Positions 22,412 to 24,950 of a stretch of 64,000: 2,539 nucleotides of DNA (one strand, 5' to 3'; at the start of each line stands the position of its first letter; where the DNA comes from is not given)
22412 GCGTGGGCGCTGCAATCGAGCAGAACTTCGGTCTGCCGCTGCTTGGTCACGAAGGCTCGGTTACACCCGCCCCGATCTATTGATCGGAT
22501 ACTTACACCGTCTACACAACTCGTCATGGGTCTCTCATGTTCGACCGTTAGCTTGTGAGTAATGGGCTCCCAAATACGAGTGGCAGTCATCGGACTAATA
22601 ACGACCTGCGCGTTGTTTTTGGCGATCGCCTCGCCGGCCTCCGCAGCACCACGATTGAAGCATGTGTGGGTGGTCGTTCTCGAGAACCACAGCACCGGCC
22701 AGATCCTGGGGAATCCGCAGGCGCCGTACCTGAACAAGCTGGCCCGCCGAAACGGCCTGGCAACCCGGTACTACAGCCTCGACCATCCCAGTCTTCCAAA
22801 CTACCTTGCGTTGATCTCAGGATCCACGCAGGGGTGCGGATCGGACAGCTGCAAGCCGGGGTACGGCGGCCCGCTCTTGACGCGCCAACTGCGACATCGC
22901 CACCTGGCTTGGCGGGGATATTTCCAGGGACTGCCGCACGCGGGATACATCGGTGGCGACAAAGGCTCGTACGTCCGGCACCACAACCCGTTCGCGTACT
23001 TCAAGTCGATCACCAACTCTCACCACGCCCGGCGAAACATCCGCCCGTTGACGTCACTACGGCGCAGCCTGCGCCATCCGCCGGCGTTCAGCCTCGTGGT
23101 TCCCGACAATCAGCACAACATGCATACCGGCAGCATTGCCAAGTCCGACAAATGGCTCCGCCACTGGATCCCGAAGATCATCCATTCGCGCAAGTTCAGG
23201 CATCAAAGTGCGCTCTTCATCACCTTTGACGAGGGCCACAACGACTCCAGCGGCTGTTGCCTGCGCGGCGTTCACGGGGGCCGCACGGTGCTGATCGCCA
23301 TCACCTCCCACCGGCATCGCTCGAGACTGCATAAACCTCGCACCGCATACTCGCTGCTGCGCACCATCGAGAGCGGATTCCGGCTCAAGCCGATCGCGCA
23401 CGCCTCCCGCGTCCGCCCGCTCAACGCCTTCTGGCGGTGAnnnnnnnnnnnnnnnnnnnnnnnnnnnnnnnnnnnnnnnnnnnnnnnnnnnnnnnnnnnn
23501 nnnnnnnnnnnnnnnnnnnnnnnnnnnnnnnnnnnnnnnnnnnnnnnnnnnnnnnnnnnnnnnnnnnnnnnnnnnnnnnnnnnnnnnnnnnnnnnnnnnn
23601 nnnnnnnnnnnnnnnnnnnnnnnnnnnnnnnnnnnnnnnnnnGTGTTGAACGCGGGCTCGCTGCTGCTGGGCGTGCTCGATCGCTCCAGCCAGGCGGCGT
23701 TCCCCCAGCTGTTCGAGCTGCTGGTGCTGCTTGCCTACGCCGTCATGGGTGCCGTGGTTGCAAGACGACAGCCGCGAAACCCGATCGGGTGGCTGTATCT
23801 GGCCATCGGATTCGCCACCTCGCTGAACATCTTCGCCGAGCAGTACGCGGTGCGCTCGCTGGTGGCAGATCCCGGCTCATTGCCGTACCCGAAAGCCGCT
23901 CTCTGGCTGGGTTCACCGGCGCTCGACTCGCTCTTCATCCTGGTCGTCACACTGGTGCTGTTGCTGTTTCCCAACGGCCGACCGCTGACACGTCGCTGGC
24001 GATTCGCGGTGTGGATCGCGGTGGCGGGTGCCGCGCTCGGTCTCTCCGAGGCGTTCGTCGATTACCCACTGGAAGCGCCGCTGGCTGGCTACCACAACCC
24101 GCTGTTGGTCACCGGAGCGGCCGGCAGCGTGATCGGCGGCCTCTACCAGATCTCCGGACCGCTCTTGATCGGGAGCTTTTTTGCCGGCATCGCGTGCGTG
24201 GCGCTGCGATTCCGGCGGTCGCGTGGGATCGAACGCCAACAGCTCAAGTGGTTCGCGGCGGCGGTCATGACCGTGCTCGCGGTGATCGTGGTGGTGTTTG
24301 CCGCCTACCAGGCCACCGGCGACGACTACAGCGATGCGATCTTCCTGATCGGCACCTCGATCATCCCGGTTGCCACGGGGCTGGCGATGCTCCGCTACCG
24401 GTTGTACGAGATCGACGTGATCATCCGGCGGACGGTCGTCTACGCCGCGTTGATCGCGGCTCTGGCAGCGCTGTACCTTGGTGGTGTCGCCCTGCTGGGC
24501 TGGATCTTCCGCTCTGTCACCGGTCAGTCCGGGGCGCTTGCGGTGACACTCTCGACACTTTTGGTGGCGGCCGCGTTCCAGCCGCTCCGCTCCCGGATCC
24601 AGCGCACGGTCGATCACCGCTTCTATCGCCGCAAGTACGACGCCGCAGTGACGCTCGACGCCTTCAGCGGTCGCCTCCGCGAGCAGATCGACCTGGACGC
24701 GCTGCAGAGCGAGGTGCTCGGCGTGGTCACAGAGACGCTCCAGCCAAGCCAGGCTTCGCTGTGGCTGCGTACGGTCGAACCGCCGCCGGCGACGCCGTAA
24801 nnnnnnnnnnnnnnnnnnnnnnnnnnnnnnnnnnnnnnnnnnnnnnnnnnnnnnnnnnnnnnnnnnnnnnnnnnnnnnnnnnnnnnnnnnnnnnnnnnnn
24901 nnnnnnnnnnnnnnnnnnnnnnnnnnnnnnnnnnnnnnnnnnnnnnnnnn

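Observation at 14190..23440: Candidate phosphate-scavenging regulon: two-component system flanked by phosphatase genes that share 10-11-bp-phased TCTCA repeats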

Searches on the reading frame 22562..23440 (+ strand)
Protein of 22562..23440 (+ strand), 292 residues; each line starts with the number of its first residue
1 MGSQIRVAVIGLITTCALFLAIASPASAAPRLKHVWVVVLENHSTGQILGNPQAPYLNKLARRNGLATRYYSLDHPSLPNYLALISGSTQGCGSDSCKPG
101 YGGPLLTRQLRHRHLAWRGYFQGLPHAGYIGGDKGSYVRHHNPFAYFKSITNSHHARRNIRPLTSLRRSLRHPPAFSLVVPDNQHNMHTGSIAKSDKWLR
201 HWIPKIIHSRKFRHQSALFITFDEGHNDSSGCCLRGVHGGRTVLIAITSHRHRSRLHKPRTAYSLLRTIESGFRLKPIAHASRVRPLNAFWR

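Call 12: search_protein_families(library=pfam, proteins=[window:22562-23440:+], max_evalue=0.01)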
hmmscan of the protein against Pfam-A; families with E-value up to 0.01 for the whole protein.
window:22562-23440:+ (292 aa): 1 family
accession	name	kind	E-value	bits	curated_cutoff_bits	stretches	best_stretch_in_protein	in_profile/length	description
PF04185.19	Phosphoesterase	-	1.9e-21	77.1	23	1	53-226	106-291/356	Phosphoesterase family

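Call 13: search_protein_families(library=ncbifam, proteins=[window:22562-23440:+], max_evalue=0.001)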
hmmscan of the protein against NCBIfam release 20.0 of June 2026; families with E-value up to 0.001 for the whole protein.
window:22562-23440:+ (292 aa): 0 families

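Call 50: search_solved_structures(query=window:22562-23440:+, max_evalue=0.01)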
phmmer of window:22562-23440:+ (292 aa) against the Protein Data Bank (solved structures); distinct sequences matched with E-value up to 0.01: 0.

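Call 80: find_homologous_proteins(query=window:22562-23440:+, max_evalue=1e-8)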
Query window:22562-23440:+ (292 aa): 4560 proteins with E <= 1e-8 among 5428 candidates; the best 120 are listed.
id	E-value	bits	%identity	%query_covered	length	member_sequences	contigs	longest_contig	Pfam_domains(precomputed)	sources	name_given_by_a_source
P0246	7.4e-185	631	92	100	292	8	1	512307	PF04185.20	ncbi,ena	-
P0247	4.2e-156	537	79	100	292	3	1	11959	PF04185.20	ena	-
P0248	8.0e-153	526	76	100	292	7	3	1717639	PF04185.20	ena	-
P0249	4.7e-124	432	66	98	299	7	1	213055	PF04185.20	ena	-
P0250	3.8e-123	429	67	94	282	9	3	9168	PF04185.20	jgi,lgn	jgi:hypothetical protein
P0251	2.3e-118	413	76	79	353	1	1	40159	PF04185.20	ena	-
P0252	9.8e-107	375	58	96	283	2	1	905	PF04185.20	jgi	jgi:acid phosphatase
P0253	2.7e-106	373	59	98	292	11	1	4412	PF04185.20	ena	-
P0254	3.3e-105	370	56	96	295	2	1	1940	PF04185.20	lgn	-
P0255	2.3e-104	367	56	99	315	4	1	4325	PF04185.20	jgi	jgi:hypothetical protein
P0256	1.6e-103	364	56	98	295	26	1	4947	PF04185.20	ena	-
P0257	4.4e-103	363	56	97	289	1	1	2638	PF04185.20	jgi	jgi:hypothetical protein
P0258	7.4e-103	362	57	97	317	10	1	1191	PF04185.20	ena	-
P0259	1.6e-102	361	59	88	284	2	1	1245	PF04185.20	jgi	-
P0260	5.3e-102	359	59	88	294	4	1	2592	PF04185.20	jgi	jgi:phosphatidylinositol-3-phosphatase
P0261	6.0e-102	359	59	88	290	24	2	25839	PF04185.20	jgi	-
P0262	6.2e-102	359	56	97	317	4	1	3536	PF04185.20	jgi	jgi:phosphatidylinositol-3-phosphatase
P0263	1.8e-101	357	59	92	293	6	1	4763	PF04185.20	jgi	-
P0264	2.0e-101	357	58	90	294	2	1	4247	PF04185.20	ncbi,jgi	ncbi:MAG TPA: alkaline phosphatase family protein [Thermoleophilaceae bacterium]|jgi:hypothetical pr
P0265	2.2e-101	357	58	92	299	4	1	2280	PF04185.20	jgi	jgi:hypothetical protein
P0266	5.1e-101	356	56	97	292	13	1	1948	PF04185.20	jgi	jgi:phosphatidylinositol-3-phosphatase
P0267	6.7e-101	356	54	97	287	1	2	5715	PF04185.20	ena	-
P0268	7.3e-101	355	57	90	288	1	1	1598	PF04185.20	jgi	jgi:acid phosphatase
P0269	7.3e-101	355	57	96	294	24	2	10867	PF04185.20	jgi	jgi:phosphatidylinositol-3-phosphatase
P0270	8.7e-101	355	59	88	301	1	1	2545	PF04185.20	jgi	jgi:phosphatidylinositol-3-phosphatase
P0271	9.8e-101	355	59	88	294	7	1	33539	PF04185.20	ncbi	-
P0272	1.7e-100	354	56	97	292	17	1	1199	PF04185.20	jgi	jgi:phospholipase C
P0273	2.7e-100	354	55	96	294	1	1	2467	PF04185.20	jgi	jgi:hypothetical protein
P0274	5.6e-100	353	57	88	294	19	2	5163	PF04185.20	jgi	jgi:phosphatidylinositol-3-phosphatase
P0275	6.2e-100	352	55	96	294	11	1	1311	PF04185.20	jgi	jgi:phosphatidylinositol-3-phosphatase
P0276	7.2e-100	352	59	88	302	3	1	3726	PF04185.20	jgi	jgi:hypothetical protein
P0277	7.3e-100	352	55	96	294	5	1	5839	PF04185.20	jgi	jgi:hypothetical protein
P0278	8.7e-100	352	58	90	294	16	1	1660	PF04185.20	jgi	jgi:phospholipase C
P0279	3.6e-99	350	54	98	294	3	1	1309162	PF04185.20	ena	-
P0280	9.2e-99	349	55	98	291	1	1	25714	PF04185.20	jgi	jgi:acid phosphatase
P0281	1.2e-98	348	57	90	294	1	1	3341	PF04185.20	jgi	jgi:phosphatidylinositol-3-phosphatase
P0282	1.4e-98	348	57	90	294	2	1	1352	PF04185.20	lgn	-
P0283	2.2e-98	347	56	96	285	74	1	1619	PF04185.20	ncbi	-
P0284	3.0e-98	347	57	88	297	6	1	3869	PF04185.20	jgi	jgi:phosphatidylinositol-3-phosphatase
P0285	4.3e-98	346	54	96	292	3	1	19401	PF04185.20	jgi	jgi:acid phosphatase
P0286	5.2e-98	346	55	98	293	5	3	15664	PF04185.20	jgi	jgi:hypothetical protein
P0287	7.9e-98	345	57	91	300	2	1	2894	PF04185.20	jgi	jgi:phosphatidylinositol-3-phosphatase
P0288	8.7e-98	345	56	92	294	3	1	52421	PF04185.20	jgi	jgi:acid phosphatase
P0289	2.1e-97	344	56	96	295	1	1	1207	PF04185.20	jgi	jgi:phosphatidylinositol-3-phosphatase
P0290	2.5e-97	344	56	92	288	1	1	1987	PF04185.20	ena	-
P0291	2.9e-97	344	53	97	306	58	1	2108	PF04185.20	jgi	jgi:acid phosphatase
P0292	5.4e-97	343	56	91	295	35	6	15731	PF04185.20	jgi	jgi:phosphatidylinositol-3-phosphatase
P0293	6.9e-97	342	53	99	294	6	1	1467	PF04185.20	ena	-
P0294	8.9e-97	342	54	93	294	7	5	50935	PF04185.20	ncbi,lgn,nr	ncbi:MAG TPA: alkaline phosphatase family protein [Gaiellales bacterium]|nr:alkaline phosphatase fam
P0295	1.7e-96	341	57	88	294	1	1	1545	PF04185.20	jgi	jgi:acid phosphatase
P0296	2.1e-96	341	54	95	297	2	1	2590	PF04185.20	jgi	jgi:phosphatidylinositol-3-phosphatase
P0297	2.5e-96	341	56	92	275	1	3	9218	PF04185.20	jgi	jgi:phosphatidylinositol-3-phosphatase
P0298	2.8e-96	340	56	93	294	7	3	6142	PF04185.20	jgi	jgi:phosphatidylinositol-3-phosphatase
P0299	9.8e-96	339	54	98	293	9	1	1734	PF04185.20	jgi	jgi:hypothetical protein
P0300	1.1e-95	338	54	93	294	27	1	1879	PF04185.20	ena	-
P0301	1.6e-95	338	55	93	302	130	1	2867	PF04185.20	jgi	-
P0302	2.4e-95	337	53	95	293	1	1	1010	PF04185.20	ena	-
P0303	2.9e-95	337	55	90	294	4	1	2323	PF04185.20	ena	-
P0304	3.7e-95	337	56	90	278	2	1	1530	PF04185.20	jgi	jgi:hypothetical protein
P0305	7.3e-95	336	55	100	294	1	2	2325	PF04185.20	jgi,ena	jgi:hypothetical protein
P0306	1.5e-94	335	56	90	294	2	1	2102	PF04185.20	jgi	jgi:phosphatidylinositol-3-phosphatase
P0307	2.2e-94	334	55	93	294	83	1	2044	PF04185.20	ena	-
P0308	4.6e-94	333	55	92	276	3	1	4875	PF04185.20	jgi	-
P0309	6.6e-94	333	56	89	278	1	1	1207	PF04185.20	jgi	jgi:acid phosphatase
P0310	8.5e-94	332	55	92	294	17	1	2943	PF04185.20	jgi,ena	-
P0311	2.3e-93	331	55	89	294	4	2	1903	PF04185.20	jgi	jgi:acid phosphatase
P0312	4.5e-93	330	52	97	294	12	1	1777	PF04185.20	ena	-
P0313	9.4e-93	329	52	98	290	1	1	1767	PF04185.20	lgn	-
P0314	1.1e-92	329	54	93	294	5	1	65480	PF04185.20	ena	-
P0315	4.5e-92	327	55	88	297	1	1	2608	PF04185.20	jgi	jgi:phosphatidylinositol-3-phosphatase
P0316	5.5e-92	326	51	97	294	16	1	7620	PF04185.20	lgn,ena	-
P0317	8.4e-92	326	55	90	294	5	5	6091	PF04185.20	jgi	jgi:phospholipase C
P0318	2.1e-91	324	51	97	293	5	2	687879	PF04185.20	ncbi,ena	-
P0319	2.6e-91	324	55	88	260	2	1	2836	PF04185.20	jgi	jgi:acid phosphatase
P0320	3.8e-91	324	55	90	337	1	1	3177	PF04185.20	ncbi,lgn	-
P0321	4.2e-91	323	51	97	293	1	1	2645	PF04185.20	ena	-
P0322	5.8e-82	293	53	85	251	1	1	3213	PF04185.20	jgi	jgi:hypothetical protein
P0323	5.2e-81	290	51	86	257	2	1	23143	PF04185.20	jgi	jgi:acid phosphatase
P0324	2.0e-78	282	49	88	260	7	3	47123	PF04185.20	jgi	-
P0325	9.7e-71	257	65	61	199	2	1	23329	PF04185.20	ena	-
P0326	2.2e-70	255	52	88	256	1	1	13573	PF04185.20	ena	-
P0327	1.5e-69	253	48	86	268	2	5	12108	PF04185.20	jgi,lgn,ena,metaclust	metaclust:\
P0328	4.9e-60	221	42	93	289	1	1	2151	PF04185.20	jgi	jgi:phosphatidylinositol-3-phosphatase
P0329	7.2e-59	218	44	89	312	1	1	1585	PF04185.20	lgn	-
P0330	2.3e-58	216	58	52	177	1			PF04185.20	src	-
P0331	2.5e-58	216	41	90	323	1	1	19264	PF04185.20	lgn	-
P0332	2.6e-58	216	42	88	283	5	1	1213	PF04185.20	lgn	-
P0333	1.1e-57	214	41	91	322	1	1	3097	PF04185.20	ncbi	-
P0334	1.6e-57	213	41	92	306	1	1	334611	PF04185.20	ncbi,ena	-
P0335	3.1e-57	212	59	55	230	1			PF04185.20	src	-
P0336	7.3e-57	211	41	89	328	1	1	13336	PF04185.20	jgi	jgi:hypothetical protein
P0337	9.6e-57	211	41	93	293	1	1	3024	PF04185.20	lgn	-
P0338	1.2e-56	210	42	91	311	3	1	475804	PF04185.20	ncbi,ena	-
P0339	1.2e-56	210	40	93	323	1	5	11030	PF04185.20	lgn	-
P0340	1.6e-56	210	41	90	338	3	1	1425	PF04185.20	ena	-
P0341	1.7e-56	210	42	89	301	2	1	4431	PF04185.20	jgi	jgi:phosphatidylinositol-3-phosphatase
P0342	2.4e-56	209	41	89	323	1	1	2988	PF04185.20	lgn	-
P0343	2.5e-56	209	42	90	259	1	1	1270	PF04185.20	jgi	jgi:phospholipase C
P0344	2.8e-56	209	46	83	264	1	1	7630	PF04185.20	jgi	jgi:phosphatidylinositol-3-phosphatase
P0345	3.9e-56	209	41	94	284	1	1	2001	PF04185.20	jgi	jgi:phosphatidylinositol-3-phosphatase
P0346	4.7e-56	208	41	91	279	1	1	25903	PF04185.20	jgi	jgi:hypothetical protein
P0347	6.4e-56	208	45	79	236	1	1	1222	PF04185.20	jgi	jgi:hypothetical protein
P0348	8.8e-56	207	42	88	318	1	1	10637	PF04185.20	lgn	-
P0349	9.8e-56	207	41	89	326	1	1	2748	PF04185.20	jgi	jgi:phosphatidylinositol-3-phosphatase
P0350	1.3e-55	207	40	100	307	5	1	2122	PF04185.20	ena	-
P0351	3.7e-55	205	41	91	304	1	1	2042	PF04185.20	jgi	jgi:acid phosphatase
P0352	4.9e-55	205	41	95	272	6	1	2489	PF04185.20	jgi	jgi:phosphatidylinositol-3-phosphatase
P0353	4.9e-55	205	41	91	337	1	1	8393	PF04185.20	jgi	jgi:hypothetical protein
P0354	5.8e-55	205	40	89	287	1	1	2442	PF04185.20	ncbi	-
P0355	6.2e-55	205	41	91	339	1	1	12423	PF04185.20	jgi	jgi:phosphatidylinositol-3-phosphatase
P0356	6.3e-55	205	39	84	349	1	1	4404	PF04185.20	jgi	jgi:acid phosphatase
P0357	7.4e-55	204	41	90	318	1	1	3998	PF04185.20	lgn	-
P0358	7.6e-55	204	42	88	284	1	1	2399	PF04185.20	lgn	-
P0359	9.4e-55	204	41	89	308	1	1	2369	PF04185.20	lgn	-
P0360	1.5e-54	203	43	88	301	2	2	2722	PF04185.20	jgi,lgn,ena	-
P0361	1.5e-54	203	43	88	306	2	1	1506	PF04185.20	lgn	-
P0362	1.6e-54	203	41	89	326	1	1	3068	PF04185.20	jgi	jgi:phosphatidylinositol-3-phosphatase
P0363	1.6e-54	203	41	89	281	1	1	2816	PF04185.20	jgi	jgi:phosphatidylinositol-3-phosphatase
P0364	2.4e-54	203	41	90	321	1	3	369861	PF04185.20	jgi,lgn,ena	-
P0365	2.5e-54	203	41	93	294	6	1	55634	PF04185.20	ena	-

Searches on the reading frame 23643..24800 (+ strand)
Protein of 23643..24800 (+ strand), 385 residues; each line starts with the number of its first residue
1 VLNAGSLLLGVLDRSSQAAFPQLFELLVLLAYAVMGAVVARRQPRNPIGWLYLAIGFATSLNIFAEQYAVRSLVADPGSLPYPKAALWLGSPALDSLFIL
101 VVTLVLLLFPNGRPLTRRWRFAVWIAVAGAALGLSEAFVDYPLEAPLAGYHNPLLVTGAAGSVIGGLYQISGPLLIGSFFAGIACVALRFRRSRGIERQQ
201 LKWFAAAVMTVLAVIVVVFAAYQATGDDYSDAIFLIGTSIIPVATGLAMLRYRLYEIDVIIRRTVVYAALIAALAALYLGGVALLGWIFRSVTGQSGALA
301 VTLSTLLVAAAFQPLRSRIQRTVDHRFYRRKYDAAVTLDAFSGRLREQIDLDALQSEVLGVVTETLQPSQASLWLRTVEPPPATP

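Call 12: search_protein_families(library=pfam, proteins=[window:23643-24800:+], max_evalue=0.01)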
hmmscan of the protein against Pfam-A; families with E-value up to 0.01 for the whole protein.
window:23643-24800:+ (385 aa): 0 families

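Call 13: search_protein_families(library=ncbifam, proteins=[window:23643-24800:+], max_evalue=0.001)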
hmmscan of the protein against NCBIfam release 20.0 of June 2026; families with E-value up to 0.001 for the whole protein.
window:23643-24800:+ (385 aa): 1 family
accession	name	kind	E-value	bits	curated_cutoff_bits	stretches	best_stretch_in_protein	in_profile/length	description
TIGR02916.1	PEP_his_kin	equivalog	2.2e-06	26.5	300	1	240-378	204-347/679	XrtA/PEP-CTERM system histidine kinase PrsK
